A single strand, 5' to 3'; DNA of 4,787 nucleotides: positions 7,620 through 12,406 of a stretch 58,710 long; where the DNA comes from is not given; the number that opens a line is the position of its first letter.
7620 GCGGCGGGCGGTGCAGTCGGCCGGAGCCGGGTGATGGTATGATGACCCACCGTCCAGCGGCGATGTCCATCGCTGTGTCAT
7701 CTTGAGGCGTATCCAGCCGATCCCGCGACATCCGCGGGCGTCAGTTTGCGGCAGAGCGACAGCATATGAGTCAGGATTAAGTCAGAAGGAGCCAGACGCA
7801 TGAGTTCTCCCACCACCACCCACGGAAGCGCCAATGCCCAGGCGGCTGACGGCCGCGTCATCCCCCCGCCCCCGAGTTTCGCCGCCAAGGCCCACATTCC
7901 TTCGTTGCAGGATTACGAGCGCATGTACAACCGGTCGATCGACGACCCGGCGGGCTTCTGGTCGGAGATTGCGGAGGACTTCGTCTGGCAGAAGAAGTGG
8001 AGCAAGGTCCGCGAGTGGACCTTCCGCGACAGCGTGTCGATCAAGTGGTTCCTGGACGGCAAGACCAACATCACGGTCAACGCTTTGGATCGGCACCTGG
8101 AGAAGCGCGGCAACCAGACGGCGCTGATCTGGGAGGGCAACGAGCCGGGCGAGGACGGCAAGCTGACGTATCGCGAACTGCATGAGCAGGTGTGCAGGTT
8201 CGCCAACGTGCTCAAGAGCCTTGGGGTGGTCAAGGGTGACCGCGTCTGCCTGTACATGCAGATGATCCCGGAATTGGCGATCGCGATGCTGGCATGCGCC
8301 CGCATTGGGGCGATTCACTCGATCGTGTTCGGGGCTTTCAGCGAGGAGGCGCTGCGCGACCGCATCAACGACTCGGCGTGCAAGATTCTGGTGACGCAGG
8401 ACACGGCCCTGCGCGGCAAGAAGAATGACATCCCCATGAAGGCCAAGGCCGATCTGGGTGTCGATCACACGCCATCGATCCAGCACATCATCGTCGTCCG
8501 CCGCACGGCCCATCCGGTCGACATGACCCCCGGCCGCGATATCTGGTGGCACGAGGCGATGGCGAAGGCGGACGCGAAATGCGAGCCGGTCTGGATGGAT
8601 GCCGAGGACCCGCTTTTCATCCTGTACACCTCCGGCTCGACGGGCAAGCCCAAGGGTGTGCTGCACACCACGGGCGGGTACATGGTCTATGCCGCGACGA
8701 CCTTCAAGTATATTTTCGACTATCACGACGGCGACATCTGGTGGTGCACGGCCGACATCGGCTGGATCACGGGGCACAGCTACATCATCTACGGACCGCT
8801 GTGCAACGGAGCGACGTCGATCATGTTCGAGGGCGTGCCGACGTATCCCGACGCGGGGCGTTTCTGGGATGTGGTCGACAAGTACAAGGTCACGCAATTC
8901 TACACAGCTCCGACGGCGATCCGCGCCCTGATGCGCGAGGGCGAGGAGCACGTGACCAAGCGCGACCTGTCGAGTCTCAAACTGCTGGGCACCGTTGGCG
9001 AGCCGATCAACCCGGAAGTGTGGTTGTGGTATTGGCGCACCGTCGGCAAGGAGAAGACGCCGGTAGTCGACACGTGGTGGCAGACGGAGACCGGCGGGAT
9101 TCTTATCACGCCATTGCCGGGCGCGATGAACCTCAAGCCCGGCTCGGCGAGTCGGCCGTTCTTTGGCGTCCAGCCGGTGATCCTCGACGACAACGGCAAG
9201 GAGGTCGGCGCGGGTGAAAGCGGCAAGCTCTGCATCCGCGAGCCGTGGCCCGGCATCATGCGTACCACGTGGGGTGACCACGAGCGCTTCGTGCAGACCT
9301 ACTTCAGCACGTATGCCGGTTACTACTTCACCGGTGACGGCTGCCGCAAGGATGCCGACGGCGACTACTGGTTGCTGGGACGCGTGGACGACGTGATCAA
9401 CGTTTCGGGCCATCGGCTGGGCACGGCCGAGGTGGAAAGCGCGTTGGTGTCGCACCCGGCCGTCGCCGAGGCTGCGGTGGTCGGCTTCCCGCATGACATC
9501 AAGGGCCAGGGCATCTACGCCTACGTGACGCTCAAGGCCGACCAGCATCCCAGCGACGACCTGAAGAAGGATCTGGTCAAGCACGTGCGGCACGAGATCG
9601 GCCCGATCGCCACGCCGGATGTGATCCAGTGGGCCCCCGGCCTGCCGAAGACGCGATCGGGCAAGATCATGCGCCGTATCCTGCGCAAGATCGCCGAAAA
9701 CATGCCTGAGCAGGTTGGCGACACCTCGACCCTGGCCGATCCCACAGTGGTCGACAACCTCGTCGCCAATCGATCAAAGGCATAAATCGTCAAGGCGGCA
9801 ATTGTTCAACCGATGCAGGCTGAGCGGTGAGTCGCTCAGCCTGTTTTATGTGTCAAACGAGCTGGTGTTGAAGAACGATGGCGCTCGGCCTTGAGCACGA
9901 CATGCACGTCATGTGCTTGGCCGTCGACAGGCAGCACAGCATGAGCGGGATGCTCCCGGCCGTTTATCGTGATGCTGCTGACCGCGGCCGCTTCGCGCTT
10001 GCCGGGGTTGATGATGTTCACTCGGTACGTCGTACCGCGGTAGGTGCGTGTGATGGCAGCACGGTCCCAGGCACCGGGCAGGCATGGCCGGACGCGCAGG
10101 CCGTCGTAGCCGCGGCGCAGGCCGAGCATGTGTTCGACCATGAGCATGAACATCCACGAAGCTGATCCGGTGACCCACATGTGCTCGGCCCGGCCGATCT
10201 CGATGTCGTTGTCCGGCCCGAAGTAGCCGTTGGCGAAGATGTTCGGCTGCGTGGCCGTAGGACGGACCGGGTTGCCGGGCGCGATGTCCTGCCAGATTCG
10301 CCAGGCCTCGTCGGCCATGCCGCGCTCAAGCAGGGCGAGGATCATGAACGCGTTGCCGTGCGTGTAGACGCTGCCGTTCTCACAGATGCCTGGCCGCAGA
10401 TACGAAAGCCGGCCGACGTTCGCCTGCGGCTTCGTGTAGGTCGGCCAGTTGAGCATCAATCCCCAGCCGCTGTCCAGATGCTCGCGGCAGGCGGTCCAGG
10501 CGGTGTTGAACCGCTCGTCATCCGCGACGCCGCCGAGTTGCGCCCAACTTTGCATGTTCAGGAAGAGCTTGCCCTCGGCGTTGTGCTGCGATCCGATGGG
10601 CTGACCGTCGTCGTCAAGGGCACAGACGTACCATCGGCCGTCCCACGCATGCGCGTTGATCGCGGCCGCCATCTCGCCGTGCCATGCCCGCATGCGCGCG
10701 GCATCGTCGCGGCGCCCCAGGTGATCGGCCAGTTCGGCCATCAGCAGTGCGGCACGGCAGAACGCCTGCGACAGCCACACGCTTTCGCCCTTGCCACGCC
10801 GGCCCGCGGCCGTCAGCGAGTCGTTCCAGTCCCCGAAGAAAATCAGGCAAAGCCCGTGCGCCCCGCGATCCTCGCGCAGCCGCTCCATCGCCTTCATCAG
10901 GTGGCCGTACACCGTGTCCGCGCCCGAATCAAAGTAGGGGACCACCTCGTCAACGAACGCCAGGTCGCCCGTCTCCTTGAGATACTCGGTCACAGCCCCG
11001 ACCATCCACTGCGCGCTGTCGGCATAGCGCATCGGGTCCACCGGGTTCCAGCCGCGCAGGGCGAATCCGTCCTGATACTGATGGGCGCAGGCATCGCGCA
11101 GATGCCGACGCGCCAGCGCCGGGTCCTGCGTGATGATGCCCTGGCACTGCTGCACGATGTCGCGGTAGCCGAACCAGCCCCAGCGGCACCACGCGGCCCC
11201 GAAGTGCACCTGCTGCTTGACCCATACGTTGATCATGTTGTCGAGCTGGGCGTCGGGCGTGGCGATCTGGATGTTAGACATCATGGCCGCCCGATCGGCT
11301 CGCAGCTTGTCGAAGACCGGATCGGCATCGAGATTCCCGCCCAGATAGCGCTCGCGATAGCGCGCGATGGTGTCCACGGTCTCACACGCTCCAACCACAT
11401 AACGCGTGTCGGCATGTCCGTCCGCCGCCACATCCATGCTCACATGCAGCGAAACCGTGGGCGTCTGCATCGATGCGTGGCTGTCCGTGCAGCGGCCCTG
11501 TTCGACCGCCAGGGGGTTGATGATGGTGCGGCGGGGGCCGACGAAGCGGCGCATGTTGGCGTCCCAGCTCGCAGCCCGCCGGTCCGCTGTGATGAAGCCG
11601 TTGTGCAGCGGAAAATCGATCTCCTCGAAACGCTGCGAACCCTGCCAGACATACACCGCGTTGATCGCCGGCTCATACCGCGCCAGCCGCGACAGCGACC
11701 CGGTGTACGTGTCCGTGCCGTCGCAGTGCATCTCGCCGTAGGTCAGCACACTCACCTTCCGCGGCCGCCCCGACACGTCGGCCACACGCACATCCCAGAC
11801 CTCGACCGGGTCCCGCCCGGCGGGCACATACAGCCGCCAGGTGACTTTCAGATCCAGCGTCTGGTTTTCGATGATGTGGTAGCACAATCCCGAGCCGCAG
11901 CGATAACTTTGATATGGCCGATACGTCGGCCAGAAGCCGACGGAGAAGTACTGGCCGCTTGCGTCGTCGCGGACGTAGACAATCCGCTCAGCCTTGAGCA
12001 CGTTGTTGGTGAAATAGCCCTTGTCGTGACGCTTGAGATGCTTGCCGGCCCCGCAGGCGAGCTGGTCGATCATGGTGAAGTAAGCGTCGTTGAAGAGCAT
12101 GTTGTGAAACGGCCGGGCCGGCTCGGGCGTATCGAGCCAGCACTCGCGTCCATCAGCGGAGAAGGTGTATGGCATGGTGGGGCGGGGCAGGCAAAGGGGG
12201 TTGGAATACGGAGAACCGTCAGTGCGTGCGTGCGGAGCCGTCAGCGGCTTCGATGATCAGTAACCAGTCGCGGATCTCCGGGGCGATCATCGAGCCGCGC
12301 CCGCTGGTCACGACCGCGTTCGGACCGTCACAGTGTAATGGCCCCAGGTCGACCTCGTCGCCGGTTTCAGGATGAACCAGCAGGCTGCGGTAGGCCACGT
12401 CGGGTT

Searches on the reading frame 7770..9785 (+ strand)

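Call 9: search_protein_families(library=pfam, proteins=[window:7770-9785:+], max_evalue=0.001)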
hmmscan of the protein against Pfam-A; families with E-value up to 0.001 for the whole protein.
window:7770-9785:+ (671 aa): 3 families
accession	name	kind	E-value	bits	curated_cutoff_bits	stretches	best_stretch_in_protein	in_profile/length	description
PF00501.34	AMP-binding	-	5.2e-96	322.2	29.9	1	107-498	2-381/384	AMP-binding enzyme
PF13193.12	AMP-binding_C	-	1.2e-27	97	24.5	1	554-632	1-76/76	AMP-binding enzyme C-terminal domain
PF16177.11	ACAS_N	-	2.7e-20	72.4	27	1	49-105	1-55/55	Acetyl-coenzyme A synthetase N-terminus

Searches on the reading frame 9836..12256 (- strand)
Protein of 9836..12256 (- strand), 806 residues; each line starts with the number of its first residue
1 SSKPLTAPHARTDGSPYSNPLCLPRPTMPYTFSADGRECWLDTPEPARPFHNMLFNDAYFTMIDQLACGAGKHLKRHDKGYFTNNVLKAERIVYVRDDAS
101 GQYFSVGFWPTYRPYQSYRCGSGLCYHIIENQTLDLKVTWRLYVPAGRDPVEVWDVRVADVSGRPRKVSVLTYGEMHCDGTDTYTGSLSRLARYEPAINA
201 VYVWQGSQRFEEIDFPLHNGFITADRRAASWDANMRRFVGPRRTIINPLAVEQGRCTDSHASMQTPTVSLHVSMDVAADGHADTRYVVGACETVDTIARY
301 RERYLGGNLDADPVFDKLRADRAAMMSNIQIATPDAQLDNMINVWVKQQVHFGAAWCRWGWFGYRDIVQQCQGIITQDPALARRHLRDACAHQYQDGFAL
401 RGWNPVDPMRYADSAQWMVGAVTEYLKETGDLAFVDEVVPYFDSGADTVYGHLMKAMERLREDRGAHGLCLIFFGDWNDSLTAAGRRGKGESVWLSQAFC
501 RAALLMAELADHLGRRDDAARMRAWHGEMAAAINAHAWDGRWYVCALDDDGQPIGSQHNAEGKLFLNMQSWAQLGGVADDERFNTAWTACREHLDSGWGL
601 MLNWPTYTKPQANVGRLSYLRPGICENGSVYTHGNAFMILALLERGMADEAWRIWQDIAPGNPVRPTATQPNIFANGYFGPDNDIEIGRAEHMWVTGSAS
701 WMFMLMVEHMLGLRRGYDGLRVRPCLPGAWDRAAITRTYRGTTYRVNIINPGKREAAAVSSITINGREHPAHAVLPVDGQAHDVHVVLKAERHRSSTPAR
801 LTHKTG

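Call 9: search_protein_families(library=pfam, proteins=[window:9836-12256:-], max_evalue=0.001)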
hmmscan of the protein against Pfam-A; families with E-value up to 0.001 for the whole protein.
window:9836-12256:- (806 aa): 4 families
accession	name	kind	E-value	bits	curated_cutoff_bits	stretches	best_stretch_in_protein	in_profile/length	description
PF17167.11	Glyco_hydro_94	-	1e-84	285.2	27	1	325-712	5-420/420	Glycosyl hydrolase 94 superfamily, catalytic domain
PF06165.18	GH94_b-supersand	-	1.9e-26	93.5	23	1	49-289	3-251/251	Glycosyl hydrolase 94, supersandwich domain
PF17389.8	Bac_rhamnosid6H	-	1.5e-06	28.1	24.5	1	358-538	41-214/339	Bacterial alpha-L-rhamnosidase 6 hairpin glycosidase domain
PF03633.20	Glyco_hydro_65C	-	0.00018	21.7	22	1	718-751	6-38/62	Glycosyl hydrolase family 65, C-terminal domain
